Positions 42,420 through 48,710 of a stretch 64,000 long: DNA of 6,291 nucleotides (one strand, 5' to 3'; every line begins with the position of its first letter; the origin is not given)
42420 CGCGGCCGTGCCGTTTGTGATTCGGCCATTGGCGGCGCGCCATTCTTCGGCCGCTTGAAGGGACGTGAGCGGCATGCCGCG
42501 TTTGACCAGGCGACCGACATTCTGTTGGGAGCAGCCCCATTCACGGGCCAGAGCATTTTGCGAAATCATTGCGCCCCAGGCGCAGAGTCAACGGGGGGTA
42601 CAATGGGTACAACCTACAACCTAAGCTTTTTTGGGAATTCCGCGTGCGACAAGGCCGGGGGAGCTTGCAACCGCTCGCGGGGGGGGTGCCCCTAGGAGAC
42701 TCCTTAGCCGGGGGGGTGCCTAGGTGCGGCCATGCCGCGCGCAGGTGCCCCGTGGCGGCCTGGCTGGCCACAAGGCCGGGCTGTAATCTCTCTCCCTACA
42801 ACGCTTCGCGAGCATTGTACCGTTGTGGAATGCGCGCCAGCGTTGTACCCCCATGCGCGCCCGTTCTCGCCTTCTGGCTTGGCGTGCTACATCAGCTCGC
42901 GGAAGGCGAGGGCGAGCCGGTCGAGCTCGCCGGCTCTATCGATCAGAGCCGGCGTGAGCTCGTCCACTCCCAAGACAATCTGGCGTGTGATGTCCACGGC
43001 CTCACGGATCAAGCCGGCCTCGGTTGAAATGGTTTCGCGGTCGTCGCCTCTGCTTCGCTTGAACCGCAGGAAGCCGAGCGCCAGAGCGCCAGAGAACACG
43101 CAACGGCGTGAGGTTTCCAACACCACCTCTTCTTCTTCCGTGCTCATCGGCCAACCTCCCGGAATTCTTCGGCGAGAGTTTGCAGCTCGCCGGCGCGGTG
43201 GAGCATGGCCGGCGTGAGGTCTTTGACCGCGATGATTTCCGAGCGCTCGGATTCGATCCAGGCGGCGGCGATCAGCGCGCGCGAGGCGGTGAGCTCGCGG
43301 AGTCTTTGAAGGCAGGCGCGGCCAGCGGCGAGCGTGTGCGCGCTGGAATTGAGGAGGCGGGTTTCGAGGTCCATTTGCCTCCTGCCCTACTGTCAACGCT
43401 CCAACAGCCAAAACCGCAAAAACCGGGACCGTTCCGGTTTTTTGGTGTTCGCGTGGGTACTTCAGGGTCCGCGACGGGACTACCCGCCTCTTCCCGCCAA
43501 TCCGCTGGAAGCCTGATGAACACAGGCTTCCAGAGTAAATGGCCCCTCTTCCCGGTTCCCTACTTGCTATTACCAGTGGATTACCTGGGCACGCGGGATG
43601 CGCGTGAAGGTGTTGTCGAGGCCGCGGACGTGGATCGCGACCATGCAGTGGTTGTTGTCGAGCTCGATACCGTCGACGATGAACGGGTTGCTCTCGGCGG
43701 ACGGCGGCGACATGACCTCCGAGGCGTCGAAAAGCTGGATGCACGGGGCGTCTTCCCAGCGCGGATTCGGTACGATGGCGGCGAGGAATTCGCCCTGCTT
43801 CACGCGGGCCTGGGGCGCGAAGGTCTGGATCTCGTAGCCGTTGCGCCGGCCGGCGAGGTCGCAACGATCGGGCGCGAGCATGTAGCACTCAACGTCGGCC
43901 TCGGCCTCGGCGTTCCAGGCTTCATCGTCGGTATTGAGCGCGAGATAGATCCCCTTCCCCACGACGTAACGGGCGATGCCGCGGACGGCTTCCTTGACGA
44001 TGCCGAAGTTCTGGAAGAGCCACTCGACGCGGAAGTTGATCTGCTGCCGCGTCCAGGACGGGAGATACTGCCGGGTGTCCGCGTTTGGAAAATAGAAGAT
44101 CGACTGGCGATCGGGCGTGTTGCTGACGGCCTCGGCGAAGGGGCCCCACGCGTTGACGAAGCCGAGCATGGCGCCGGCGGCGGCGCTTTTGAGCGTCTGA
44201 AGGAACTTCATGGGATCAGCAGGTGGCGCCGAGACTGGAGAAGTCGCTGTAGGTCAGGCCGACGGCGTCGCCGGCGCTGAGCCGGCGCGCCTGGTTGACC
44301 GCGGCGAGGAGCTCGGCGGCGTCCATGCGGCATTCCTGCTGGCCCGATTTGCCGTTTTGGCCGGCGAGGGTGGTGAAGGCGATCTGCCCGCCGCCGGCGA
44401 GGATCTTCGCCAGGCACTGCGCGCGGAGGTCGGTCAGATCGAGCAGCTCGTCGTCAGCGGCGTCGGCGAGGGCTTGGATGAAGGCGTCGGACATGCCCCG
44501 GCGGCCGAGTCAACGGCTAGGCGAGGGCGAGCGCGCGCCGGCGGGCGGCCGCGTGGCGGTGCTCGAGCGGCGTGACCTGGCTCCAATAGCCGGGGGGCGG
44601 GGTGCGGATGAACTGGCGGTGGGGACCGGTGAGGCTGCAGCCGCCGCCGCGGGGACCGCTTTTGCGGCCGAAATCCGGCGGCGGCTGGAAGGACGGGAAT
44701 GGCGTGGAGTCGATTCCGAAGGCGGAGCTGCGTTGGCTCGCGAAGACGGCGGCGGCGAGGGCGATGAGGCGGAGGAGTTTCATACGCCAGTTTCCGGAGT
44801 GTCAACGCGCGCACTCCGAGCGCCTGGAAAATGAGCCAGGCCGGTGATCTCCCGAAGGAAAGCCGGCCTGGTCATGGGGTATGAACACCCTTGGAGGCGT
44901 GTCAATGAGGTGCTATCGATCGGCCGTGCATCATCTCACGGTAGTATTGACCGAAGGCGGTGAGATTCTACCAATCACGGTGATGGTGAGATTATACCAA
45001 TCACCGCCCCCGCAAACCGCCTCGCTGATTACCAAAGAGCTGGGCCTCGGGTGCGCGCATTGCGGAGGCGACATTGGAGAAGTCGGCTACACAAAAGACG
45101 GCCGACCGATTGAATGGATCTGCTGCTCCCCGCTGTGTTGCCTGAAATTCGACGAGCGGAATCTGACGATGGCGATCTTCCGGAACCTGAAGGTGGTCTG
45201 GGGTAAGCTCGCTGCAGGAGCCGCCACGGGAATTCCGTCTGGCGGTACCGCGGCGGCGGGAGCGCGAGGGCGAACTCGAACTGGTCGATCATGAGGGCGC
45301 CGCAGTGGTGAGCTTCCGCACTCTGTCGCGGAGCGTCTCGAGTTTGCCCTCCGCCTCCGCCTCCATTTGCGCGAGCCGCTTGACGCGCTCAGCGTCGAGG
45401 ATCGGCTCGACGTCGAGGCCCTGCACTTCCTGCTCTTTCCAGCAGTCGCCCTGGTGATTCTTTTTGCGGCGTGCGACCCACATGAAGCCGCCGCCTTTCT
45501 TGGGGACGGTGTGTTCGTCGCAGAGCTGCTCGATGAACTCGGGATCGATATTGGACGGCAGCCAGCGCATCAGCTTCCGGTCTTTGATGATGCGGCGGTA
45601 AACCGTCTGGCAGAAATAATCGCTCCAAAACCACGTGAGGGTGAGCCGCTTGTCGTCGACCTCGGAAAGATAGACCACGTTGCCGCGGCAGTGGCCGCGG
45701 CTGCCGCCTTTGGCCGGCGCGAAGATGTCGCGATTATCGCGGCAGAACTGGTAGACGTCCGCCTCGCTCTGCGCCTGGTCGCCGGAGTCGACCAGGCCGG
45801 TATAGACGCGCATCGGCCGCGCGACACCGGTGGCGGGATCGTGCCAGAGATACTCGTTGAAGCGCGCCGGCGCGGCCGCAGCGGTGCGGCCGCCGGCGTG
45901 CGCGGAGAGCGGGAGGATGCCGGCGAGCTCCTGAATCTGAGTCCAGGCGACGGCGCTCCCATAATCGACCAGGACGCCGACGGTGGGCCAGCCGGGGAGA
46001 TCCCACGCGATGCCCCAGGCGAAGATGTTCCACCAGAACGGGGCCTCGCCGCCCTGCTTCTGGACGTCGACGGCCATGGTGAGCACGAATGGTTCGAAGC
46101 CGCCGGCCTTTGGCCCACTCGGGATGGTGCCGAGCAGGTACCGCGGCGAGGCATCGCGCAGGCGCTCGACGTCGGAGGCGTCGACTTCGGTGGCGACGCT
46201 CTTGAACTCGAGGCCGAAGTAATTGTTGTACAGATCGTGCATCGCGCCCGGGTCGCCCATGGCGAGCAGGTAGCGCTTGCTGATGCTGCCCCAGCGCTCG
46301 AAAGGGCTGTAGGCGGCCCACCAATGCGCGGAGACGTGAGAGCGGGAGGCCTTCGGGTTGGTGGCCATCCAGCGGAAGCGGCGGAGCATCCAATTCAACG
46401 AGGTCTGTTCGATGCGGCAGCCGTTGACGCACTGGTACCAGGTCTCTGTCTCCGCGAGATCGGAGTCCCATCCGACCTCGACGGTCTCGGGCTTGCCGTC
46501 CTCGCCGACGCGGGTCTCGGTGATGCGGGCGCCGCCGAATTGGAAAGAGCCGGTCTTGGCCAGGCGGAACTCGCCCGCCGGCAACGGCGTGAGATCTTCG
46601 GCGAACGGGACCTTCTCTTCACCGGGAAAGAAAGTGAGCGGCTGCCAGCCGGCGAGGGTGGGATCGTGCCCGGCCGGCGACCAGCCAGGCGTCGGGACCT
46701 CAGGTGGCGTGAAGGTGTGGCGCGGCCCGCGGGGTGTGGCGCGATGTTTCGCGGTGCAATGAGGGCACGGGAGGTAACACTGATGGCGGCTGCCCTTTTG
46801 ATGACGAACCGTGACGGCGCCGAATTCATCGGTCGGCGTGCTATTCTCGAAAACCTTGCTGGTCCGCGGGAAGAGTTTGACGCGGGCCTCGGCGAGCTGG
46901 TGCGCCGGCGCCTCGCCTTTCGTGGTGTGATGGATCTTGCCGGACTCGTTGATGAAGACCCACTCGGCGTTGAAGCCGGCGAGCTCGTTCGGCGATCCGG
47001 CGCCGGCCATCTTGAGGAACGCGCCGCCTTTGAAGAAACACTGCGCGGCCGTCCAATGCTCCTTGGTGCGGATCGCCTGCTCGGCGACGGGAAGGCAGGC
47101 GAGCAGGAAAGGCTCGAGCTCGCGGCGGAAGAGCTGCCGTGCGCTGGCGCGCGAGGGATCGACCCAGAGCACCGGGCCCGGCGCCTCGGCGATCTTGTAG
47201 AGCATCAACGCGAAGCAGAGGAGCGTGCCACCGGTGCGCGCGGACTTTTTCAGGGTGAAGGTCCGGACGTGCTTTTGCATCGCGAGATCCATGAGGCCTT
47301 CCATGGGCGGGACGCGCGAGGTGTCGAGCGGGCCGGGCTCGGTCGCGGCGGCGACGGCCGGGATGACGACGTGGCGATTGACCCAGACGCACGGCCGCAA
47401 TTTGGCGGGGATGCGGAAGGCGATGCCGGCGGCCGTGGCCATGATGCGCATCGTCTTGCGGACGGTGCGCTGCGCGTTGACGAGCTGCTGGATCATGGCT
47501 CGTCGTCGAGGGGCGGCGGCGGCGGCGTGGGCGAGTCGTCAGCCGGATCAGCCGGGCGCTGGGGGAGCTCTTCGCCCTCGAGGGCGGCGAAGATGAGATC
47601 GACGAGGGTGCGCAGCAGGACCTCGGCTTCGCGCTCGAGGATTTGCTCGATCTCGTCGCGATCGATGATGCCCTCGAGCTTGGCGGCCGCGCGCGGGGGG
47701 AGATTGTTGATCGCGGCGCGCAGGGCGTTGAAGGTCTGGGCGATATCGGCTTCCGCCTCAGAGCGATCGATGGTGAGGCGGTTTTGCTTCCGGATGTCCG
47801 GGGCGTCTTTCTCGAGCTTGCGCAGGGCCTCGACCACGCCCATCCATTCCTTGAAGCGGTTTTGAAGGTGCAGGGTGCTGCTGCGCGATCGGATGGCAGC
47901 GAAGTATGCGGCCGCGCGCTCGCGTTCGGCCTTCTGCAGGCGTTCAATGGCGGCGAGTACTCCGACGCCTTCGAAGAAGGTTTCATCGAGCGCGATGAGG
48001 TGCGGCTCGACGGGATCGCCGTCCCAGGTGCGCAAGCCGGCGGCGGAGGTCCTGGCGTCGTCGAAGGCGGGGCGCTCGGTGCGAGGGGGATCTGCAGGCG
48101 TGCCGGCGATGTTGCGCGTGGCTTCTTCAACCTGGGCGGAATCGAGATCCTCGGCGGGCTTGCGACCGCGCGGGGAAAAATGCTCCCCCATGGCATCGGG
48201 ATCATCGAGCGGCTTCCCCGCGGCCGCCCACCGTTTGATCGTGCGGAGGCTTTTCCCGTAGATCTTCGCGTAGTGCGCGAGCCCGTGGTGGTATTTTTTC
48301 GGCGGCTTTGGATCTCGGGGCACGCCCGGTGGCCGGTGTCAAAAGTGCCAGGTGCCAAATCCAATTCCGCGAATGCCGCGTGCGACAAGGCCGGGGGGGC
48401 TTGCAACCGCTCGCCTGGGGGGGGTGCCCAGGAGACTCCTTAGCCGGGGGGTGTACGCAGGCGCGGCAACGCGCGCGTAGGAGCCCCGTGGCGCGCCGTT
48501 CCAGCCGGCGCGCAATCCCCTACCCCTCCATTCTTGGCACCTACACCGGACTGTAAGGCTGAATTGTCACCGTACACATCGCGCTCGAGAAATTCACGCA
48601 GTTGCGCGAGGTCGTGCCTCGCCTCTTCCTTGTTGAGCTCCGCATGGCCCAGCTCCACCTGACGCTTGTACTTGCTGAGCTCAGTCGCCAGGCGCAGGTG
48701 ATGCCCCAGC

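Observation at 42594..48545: The same roughly 130-bp sequence precedes both terS genes, but with different flanking repeat sets: candidate shared cos core with private TerS-binding sites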

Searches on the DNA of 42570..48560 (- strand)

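Call 16: search_dna_similar(query=window:42570-48560:-, collection=phages, mode=distant, max_rows=20)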
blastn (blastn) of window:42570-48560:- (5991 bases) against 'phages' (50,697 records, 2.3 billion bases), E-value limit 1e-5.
No match.
